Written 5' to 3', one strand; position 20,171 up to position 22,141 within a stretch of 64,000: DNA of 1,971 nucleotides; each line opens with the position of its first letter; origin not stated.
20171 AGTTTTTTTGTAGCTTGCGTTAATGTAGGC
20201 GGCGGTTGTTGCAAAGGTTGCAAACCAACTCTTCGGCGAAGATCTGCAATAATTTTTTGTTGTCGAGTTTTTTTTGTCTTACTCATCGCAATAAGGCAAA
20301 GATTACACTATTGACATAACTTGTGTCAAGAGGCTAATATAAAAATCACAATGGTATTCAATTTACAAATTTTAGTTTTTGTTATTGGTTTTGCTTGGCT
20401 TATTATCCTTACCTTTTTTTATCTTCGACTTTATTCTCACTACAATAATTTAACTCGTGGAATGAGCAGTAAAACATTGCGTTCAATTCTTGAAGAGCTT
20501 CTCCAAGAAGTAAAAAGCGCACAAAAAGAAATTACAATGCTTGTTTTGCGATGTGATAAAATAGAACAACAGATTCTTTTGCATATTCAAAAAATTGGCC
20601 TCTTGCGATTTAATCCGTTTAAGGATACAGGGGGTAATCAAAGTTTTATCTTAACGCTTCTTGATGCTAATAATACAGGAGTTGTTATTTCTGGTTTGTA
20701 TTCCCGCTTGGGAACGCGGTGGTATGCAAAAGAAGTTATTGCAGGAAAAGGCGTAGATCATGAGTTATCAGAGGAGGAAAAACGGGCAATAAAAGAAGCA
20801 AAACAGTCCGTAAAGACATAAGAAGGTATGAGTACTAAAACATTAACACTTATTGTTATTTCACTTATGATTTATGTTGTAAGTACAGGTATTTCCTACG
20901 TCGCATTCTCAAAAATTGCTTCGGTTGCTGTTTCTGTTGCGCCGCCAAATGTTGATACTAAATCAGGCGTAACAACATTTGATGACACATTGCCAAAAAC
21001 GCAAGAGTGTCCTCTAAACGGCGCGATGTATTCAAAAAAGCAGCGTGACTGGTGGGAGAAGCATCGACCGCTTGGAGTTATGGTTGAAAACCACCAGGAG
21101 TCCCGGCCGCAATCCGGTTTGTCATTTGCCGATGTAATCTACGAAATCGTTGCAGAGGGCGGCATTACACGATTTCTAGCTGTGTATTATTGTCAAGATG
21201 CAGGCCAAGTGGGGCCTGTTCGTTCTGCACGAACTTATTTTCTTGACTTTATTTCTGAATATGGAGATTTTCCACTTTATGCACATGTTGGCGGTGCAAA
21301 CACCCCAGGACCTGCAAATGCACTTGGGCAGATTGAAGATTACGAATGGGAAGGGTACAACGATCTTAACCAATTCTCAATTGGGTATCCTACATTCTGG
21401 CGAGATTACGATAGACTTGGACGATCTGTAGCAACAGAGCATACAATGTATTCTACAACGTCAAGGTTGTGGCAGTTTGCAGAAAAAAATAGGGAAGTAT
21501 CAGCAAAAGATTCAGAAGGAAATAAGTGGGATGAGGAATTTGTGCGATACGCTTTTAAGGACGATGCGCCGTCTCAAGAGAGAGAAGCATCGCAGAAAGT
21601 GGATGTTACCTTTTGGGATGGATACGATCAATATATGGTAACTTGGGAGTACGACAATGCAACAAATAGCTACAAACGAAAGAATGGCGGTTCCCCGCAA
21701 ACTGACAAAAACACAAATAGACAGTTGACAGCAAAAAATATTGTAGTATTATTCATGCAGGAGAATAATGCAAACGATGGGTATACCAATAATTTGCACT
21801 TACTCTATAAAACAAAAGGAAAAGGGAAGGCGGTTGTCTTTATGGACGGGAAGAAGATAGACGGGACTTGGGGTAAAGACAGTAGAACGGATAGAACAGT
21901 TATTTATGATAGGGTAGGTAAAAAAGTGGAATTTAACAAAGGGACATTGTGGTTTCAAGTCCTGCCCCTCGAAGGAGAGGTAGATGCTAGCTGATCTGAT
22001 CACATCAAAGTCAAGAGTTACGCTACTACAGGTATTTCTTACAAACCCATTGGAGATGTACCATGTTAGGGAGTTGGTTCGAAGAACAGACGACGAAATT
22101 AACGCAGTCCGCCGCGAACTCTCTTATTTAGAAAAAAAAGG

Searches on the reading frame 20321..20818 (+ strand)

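Call 31: search_protein_families(library=pfam, proteins=[window:20321-20818:+], max_evalue=0.001)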
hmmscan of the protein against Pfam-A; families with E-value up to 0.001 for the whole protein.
window:20321-20818:+ (166 aa): 1 family
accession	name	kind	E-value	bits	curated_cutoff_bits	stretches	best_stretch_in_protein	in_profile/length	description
PF14584.11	DUF4446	-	3.2e-37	128.3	27.4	1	13-160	3-149/150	Protein of unknown function (DUF4446)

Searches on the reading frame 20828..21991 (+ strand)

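Call 31: search_protein_families(library=pfam, proteins=[window:20828-21991:+], max_evalue=0.001)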
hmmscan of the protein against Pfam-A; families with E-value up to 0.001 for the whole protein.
window:20828-21991:+ (388 aa): 3 families
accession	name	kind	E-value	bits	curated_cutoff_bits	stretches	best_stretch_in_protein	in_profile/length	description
PF11258.13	DUF3048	-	1.1e-34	120.2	25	1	77-221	12-145/148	Protein of unknown function (DUF3048) N-terminal domain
PF17479.7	DUF3048_C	-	8.1e-26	91.1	25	1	267-375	8-113/114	Protein of unknown function (DUF3048) C-terminal domain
PF20953.2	Caud_bapl16_3rd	-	0.0002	21.6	27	0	301-363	6-65/84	Phage tail base-plate attachment protein C-terminal insertion domain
